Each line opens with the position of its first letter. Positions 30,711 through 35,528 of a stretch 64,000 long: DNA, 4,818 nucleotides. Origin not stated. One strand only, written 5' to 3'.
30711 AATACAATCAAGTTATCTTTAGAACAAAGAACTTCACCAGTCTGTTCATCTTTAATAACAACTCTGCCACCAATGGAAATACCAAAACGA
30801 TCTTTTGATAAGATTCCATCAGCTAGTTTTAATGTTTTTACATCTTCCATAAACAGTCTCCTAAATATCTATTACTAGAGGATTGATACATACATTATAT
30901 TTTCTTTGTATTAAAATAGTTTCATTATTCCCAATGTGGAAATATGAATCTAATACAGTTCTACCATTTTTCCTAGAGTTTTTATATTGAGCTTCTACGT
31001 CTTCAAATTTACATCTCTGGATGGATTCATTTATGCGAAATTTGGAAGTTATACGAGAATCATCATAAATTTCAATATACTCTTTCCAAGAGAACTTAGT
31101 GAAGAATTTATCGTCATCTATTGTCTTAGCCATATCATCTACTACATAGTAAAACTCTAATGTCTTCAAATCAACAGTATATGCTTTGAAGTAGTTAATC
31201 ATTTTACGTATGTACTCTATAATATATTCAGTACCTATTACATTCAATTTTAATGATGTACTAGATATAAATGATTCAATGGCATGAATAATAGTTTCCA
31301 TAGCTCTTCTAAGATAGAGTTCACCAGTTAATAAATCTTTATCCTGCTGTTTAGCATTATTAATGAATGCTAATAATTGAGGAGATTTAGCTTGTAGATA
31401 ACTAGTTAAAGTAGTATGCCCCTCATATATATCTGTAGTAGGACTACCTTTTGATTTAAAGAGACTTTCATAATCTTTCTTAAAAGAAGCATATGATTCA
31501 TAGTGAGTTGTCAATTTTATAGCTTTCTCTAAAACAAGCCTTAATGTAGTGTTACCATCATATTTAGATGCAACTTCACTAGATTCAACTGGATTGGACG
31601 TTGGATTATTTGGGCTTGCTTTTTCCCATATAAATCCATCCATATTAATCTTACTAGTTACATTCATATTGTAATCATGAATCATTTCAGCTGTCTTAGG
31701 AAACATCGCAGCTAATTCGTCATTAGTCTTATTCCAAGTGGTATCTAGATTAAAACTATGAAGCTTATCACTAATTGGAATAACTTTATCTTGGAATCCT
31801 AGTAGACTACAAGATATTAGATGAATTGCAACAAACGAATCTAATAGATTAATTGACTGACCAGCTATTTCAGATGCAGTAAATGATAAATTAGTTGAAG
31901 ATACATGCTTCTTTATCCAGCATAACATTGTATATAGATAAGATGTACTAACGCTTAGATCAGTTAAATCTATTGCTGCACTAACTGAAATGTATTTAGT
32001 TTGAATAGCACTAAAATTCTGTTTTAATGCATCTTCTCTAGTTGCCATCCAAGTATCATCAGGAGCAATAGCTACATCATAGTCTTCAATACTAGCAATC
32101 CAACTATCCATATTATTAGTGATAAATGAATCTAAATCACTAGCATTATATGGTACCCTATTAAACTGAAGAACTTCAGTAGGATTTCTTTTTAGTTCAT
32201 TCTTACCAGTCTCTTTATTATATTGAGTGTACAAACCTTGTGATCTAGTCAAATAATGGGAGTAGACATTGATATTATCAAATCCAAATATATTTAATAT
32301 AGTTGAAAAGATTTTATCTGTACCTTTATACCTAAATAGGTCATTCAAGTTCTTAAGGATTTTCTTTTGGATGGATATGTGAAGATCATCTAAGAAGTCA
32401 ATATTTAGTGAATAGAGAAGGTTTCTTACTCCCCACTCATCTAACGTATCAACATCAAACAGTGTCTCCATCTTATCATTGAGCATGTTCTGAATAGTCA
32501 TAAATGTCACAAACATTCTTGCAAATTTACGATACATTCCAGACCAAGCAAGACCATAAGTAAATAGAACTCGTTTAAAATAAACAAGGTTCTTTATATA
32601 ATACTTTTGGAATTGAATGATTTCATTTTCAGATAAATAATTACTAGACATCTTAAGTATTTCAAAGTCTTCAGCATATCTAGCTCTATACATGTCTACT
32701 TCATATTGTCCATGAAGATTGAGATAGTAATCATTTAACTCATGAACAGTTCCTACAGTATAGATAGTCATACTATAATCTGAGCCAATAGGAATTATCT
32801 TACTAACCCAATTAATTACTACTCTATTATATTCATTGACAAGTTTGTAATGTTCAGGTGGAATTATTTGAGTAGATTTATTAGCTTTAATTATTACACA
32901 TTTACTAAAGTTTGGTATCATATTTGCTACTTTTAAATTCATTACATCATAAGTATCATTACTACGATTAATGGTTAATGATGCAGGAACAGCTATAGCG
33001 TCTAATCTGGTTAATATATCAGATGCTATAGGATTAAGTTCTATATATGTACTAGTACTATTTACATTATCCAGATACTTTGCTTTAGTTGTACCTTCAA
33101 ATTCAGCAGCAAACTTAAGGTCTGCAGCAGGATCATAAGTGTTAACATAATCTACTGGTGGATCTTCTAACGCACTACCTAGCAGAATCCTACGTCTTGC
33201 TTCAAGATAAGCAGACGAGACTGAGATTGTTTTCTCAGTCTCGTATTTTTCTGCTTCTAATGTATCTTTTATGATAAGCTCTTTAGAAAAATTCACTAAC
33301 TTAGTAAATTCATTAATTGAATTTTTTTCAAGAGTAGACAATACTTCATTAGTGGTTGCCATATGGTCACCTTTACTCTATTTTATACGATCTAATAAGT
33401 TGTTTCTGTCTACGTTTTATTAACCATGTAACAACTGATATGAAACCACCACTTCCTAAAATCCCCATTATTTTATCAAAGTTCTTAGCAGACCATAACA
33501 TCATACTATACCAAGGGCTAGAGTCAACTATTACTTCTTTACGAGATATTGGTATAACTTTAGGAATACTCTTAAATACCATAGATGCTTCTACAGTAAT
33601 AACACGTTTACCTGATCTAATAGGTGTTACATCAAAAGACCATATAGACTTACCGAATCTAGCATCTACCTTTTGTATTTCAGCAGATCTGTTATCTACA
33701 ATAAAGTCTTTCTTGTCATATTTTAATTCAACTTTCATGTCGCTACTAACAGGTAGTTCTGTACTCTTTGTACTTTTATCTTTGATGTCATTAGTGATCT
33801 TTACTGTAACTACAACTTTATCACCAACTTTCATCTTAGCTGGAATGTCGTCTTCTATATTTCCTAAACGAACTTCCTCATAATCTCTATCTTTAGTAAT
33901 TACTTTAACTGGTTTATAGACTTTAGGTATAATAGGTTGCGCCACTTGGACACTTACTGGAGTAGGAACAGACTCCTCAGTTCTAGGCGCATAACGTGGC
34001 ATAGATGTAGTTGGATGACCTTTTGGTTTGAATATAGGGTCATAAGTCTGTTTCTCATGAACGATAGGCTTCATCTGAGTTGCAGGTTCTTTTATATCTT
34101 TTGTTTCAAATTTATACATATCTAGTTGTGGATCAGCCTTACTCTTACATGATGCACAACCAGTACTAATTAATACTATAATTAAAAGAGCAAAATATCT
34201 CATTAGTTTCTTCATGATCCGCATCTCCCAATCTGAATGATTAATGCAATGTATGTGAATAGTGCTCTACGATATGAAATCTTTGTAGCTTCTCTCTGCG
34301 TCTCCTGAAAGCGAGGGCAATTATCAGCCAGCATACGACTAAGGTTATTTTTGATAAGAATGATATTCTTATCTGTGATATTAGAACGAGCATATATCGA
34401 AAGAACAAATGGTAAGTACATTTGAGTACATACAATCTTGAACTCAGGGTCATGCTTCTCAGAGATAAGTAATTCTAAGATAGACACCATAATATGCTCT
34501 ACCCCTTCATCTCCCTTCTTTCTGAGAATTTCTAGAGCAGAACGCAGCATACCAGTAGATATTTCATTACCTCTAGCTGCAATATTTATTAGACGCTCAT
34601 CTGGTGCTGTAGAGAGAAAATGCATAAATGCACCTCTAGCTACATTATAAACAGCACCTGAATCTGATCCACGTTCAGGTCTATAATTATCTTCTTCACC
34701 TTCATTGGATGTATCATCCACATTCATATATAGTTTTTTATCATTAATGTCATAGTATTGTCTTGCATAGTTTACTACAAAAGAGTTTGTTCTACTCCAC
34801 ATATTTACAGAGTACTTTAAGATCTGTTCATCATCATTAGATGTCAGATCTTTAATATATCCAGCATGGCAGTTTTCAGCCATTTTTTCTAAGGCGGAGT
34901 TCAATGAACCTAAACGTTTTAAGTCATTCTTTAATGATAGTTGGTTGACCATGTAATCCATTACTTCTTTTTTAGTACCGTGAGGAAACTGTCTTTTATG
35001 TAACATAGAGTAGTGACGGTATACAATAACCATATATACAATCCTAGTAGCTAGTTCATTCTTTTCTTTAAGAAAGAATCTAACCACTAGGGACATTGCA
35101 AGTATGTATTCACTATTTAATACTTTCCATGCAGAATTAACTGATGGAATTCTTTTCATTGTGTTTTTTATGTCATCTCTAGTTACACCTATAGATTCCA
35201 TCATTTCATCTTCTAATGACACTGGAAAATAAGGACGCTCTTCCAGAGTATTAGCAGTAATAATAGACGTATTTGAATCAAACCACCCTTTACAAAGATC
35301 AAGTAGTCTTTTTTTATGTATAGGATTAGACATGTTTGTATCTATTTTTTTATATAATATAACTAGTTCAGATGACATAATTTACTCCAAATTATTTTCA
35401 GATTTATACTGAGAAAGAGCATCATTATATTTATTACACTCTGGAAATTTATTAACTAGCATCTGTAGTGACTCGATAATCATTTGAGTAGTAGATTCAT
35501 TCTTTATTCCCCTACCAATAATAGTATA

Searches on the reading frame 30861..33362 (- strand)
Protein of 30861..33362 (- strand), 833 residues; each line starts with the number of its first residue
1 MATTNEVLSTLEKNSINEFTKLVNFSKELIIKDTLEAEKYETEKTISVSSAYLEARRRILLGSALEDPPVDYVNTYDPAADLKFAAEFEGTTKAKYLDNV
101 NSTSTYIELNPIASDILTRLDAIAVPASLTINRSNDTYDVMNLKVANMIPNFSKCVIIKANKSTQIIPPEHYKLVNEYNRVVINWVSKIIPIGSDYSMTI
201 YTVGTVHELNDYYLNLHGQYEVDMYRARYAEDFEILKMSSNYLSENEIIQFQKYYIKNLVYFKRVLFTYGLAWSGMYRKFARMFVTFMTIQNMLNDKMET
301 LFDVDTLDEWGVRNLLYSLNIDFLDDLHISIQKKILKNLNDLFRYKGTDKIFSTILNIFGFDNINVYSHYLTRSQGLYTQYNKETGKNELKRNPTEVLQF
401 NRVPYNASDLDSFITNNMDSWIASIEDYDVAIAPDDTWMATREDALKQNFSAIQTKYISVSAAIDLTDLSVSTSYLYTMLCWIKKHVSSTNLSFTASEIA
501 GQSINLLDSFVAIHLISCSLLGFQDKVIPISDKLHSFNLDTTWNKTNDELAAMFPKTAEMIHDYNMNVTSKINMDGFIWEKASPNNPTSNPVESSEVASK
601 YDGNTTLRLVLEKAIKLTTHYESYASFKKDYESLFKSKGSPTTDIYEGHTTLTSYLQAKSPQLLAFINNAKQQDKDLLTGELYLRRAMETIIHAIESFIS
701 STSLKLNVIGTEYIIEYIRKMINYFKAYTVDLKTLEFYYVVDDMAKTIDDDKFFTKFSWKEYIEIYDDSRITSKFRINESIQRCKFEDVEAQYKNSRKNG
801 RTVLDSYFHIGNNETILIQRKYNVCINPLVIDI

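Call 11: search_protein_families(library=pfam, proteins=[window:30861-33362:-], max_evalue=0.01)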
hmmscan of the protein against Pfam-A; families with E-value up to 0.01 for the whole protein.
window:30861-33362:- (833 aa): 0 families

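Call 12: search_protein_families(library=phrogs, proteins=[window:30861-33362:-], max_evalue=0.01)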
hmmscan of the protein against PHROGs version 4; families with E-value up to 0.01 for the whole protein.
window:30861-33362:- (833 aa): 2 families
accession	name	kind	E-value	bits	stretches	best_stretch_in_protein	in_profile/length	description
phrog_20751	-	head and packaging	4.7e-78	264.3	2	206-786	71-641/739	virion structural protein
phrog_14584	-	unknown function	0.0029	18.4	0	679-756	81-156/191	-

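Call 13: search_dna_similar(query=window:30861-33362:-, collection=phages, mode=protein, max_rows=25)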
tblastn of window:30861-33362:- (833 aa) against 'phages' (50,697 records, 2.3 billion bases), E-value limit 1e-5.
Records with a match: 25; places in all: 25; records where one place covers at least 80% of the query: 0.
Best place of each record, by identity: <60% 25.
By first word of the organism name: Staphylococcus 10; Bacillus 8; Fusobacterium 4; Yersinia 2; Listeria 1.
By host as written in the record: Staphylococcus aureus 7; Bacillus subtilis 4; Fusobacterium nucleatum 3; Bacillus subtilis subsp. subtilis 168 2; Yersinia enterocolitica 2; Bacillus sp 1; Bacillus pumilus 1; Fusobacterium nucleatum ATCC 25586 1; and 4 more.
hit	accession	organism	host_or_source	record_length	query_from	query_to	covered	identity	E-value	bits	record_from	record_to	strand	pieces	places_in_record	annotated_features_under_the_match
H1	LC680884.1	Bacillus phage PBS1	Bacillus subtilis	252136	208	758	66%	26.0%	4e-39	164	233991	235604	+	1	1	hypothetical protein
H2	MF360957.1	Bacillus phage PBS1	Bacillus subtilis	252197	208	758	66%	26.0%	4e-39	164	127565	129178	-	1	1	153: hypothetical protein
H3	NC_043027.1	Bacillus phage PBS1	Bacillus subtilis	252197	208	758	66%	26.0%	4e-39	164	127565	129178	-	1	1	153: virion structural protein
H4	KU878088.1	Bacillus phage AR9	Bacillus subtilis subsp. subtilis 168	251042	208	758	66%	26.0%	4e-39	163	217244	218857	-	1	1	virion protein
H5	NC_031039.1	Bacillus phage AR9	Bacillus subtilis subsp. subtilis 168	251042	208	758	66%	26.0%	4e-39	163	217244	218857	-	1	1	virion structural protein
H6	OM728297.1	Bacillus phage vB_BsuM-Goe21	Bacillus subtilis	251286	208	758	66%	26.0%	4e-39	163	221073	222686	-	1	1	hypothetical protein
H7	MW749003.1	Bacillus phage vB_BspM_Internexus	Bacillus sp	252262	208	758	66%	25.8%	1e-38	162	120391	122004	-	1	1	hypothetical protein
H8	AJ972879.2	Yersinia phage phiR1-37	Yersinia enterocolitica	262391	208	741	64%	25.8%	3e-38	160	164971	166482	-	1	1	g234: CDS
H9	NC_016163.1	Yersinia phage phiR1-37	Yersinia enterocolitica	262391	208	741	64%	25.8%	3e-38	160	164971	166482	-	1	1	g234: virion structural protein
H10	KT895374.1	Bacillus phage vB_BpuM-BpSp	Bacillus pumilus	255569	208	732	63%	25.6%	8e-38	159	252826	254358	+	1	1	hypothetical protein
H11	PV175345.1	Fusobacterium phage JD-Fnp7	Fusobacterium nucleatum ATCC 25586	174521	251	750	60%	22.3%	2e-9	68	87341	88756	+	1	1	record has no annotation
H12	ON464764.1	Fusobacterium phage JD-Fnp4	Fusobacterium nucleatum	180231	251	750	60%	22.2%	1e-9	69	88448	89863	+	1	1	hypothetical protein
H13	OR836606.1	Staphylococcus phage LY01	Staphylococcus aureus YZ4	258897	203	600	48%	24.7%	2e-26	123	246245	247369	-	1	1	hypothetical protein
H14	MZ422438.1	Listeria phage LPJP1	Listeria grayi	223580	207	544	41%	27.5%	7e-31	137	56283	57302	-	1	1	hypothetical protein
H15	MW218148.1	Staphylococcus phage vB_StaM_SA1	Staphylococcus lentus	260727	203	552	42%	26.4%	8e-29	130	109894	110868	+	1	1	hypothetical protein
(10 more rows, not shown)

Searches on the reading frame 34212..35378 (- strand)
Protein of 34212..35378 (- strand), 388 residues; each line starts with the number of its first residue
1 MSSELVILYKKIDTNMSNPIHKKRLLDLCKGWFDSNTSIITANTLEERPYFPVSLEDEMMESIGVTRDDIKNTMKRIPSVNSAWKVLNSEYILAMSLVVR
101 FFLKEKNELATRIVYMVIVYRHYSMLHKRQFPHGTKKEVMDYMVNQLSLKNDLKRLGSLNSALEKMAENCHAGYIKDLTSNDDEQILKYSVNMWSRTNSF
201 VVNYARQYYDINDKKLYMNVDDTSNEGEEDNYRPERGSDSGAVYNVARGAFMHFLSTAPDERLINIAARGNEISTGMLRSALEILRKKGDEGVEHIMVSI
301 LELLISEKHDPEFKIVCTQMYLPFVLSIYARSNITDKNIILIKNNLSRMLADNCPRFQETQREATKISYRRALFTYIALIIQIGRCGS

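Call 11: search_protein_families(library=pfam, proteins=[window:34212-35378:-], max_evalue=0.01)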
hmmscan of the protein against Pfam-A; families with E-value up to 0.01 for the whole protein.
window:34212-35378:- (388 aa): 0 families

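Call 12: search_protein_families(library=phrogs, proteins=[window:34212-35378:-], max_evalue=0.01)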
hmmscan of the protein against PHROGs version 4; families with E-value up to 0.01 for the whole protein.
window:34212-35378:- (388 aa): 1 family
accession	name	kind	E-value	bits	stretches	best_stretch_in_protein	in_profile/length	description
phrog_2921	-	unknown function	9.6e-35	121.4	1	63-383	78-408/413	-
